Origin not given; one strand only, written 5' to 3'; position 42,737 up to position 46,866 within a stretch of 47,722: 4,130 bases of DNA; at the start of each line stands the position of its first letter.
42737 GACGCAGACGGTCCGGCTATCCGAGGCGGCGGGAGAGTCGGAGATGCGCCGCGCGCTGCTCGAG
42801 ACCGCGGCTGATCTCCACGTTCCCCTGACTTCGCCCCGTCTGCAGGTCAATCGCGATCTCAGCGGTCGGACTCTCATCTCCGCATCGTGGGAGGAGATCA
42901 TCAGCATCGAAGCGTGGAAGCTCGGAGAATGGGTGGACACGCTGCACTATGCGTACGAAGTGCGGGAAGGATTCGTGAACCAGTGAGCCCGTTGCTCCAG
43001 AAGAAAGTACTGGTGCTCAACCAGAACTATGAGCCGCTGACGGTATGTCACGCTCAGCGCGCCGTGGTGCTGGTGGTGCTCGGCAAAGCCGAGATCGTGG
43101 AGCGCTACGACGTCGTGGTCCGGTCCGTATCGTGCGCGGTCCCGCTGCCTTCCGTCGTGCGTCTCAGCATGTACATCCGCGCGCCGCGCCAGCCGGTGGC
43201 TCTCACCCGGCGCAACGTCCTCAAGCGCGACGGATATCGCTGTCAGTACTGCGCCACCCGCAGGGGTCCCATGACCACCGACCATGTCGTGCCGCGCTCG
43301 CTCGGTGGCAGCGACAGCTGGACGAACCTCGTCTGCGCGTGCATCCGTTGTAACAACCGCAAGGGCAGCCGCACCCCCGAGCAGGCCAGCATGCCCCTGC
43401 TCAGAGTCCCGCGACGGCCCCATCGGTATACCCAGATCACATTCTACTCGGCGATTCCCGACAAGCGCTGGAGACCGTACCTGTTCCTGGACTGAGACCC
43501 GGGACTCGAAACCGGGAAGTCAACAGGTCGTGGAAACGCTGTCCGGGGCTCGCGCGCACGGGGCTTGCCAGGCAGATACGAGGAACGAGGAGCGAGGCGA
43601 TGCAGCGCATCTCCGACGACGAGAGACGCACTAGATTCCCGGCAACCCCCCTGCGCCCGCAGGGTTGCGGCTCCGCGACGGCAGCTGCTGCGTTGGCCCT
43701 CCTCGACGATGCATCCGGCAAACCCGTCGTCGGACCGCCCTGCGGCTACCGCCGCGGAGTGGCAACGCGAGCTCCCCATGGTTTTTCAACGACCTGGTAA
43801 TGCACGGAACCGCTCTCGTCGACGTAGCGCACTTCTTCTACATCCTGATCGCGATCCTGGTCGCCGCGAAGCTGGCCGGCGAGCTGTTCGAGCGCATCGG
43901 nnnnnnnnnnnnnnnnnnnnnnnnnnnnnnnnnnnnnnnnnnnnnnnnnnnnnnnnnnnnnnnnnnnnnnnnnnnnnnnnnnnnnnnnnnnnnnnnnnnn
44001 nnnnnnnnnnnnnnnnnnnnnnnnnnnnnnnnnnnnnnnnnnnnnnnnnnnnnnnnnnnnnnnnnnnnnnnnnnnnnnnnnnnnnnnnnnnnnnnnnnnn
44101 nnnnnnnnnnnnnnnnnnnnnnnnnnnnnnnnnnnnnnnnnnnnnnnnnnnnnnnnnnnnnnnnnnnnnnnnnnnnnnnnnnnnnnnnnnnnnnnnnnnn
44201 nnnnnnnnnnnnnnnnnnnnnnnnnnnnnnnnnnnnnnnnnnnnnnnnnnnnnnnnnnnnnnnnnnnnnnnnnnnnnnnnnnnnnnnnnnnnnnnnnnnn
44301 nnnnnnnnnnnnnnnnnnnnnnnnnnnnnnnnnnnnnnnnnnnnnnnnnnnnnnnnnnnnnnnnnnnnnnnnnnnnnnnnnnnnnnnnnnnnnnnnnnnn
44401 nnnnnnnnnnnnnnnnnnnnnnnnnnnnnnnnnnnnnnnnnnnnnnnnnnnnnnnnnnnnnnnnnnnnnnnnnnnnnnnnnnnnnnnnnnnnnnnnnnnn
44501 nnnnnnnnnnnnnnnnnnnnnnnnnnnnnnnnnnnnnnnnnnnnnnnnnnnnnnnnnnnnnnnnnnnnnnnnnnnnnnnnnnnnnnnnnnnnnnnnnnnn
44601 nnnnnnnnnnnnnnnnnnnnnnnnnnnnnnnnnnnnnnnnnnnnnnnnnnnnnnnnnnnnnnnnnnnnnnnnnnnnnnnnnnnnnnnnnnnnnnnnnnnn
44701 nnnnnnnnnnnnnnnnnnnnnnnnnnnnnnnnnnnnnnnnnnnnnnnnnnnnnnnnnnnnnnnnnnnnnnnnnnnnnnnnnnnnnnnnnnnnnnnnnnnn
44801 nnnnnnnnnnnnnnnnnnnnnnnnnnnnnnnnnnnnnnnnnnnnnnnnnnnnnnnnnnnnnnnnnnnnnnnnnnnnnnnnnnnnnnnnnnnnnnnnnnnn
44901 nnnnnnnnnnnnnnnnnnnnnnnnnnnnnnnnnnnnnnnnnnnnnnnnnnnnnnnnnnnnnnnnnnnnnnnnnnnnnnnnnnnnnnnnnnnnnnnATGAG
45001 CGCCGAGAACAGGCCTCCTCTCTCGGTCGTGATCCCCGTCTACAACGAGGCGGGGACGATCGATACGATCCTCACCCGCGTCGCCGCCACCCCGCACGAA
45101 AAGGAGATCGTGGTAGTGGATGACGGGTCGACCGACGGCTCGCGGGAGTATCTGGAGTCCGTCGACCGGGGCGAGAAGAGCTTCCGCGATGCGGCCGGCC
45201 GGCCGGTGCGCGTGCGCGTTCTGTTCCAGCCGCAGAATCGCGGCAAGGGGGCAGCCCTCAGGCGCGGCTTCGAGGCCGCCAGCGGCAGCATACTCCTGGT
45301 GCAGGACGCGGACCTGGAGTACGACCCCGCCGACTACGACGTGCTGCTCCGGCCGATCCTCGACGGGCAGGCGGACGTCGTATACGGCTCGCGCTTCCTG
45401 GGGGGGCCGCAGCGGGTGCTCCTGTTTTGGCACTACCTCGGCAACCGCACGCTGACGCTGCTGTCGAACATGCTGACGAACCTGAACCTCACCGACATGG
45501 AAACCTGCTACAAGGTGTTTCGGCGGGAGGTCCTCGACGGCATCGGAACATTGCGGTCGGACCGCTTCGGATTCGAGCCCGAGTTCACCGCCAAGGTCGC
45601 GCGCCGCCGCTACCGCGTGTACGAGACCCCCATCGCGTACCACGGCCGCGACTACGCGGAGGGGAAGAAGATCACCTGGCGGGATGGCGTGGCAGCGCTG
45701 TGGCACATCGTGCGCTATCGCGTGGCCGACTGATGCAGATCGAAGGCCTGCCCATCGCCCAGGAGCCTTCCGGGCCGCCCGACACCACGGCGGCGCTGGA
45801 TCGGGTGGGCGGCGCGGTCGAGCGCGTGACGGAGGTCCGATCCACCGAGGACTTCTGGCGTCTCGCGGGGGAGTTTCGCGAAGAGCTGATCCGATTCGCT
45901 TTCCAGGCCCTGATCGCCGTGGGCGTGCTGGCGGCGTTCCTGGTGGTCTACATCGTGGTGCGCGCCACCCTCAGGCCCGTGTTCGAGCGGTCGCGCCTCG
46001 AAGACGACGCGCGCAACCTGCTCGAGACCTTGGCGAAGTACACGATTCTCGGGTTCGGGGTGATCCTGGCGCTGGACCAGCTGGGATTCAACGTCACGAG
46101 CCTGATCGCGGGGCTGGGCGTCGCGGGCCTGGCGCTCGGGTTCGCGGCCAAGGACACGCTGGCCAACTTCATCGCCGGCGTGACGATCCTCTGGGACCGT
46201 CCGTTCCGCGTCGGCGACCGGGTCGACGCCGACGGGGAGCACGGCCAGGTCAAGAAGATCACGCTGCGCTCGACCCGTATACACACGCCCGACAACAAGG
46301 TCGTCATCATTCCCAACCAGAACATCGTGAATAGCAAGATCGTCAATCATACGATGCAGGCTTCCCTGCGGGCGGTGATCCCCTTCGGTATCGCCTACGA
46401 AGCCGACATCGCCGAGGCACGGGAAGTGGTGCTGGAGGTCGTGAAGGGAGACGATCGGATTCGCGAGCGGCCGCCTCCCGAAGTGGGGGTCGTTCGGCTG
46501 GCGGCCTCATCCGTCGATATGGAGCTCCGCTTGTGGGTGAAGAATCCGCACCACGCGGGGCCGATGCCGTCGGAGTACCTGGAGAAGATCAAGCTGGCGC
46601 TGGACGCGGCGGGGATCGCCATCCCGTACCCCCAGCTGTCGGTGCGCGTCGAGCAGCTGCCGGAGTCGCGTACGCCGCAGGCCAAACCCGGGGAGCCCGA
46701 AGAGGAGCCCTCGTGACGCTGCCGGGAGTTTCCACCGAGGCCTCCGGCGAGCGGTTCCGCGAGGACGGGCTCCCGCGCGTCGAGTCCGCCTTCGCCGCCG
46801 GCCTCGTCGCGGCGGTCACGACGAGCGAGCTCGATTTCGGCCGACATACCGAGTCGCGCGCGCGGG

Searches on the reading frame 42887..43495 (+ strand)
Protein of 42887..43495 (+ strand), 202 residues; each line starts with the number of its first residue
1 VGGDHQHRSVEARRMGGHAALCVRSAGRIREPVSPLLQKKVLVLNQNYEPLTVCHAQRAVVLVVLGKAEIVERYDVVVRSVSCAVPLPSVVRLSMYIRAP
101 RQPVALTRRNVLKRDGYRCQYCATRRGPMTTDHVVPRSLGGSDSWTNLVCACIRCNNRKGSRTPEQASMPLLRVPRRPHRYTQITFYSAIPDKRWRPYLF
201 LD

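Call 10: search_protein_families(library=pfam, proteins=[window:42887-43495:+])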
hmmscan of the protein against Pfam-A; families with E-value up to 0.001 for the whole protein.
window:42887-43495:+ (202 aa): 3 families
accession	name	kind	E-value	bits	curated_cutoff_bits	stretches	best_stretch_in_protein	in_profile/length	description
PF14279.12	HNH_5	-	7.7e-15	55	27.5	1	119-171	1-55/56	HNH endonuclease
PF01844.29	HNH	-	4.7e-12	46.3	21.4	1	119-162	1-47/47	HNH endonuclease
PF13395.12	HNH_4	-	6.5e-07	29.7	22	1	131-164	20-53/54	HNH endonuclease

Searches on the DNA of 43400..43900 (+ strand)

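Call 47: search_rna_families(source=window, start=43400, end=43900, threshold=evalue, max_evalue=10)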
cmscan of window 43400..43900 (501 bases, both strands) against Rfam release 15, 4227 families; matches with E-value up to 10: 4.
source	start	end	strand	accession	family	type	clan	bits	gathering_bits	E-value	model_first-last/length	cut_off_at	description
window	43664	43767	-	RF03240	MIR5534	Gene; miRNA;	-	25.1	79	0.017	1-102/102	no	MIR5534 microRNA precursor family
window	43663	43766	+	RF03240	MIR5534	Gene; miRNA;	-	23.7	79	0.038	1-102/102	no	MIR5534 microRNA precursor family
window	43697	43746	+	RF01333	CRISPR-DR20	Gene; CRISPR;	-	14.5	42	5.1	1-36/36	no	CRISPR RNA direct repeat element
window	43853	43900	-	RF02243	Xoo8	Gene; sRNA;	-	7.9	90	9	263-323/323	5'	Proteobacterial sRNA Xoo8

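Call 56: search_dna_similar(query=window:43519-43799:+, collection=plasmids, mode=distant, max_evalue=0.001)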
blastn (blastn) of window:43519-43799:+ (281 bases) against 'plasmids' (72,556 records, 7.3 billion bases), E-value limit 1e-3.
No match.

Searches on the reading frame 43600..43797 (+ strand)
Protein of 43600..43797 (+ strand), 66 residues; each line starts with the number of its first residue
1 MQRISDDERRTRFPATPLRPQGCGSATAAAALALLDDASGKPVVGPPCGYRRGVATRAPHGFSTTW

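Call 81: search_protein_families(library=pfam, proteins=[window:43600-43797:+], max_evalue=0.01)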
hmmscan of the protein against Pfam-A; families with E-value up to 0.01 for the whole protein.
window:43600-43797:+ (66 aa): 0 families

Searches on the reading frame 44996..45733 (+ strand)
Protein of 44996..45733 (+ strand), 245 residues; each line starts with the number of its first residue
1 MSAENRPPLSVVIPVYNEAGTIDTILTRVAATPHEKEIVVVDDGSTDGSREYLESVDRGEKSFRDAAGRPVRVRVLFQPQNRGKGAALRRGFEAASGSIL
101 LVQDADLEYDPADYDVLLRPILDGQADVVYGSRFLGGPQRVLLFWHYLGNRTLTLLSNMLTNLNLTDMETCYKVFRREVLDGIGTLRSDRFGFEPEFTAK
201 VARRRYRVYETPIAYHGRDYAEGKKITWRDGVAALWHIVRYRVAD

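Call 10: search_protein_families(library=pfam, proteins=[window:44996-45733:+])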
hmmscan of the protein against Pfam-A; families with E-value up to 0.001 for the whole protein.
window:44996-45733:+ (245 aa): 3 families
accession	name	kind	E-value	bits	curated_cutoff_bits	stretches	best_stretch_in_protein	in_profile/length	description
PF00535.33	Glycos_transf_2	-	1.4e-34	119.9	23.3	1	10-182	1-166/168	Glycosyl transferase family 2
PF13641.12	Glyco_tranf_2_3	-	4e-08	34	27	1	7-191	1-182/230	Glycosyltransferase like family 2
PF10111.15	Glyco_tranf_2_2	-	0.00078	19.4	27.3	0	10-107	1-92/276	Glycosyltransferase like family 2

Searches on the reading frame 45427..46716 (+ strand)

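Call 10: search_protein_families(library=pfam, proteins=[window:45427-46716:+])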
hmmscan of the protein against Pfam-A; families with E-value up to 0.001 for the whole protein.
window:45427-46716:+ (429 aa): 3 families
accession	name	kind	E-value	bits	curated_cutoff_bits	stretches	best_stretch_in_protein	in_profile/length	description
PF00924.24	MS_channel_2nd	-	4.9e-23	81.5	20.2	1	243-309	1-67/68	Mechanosensitive ion channel, beta-domain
PF21082.3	MS_channel_3rd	-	4.6e-12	46.6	21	1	317-399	2-88/88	Mechanosensitive ion channel MscS, C-terminal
PF21088.3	MS_channel_1st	-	2.4e-10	40.6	23.1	1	201-242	1-42/42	Mechanosensitive ion channel, transmembrane helices 2/3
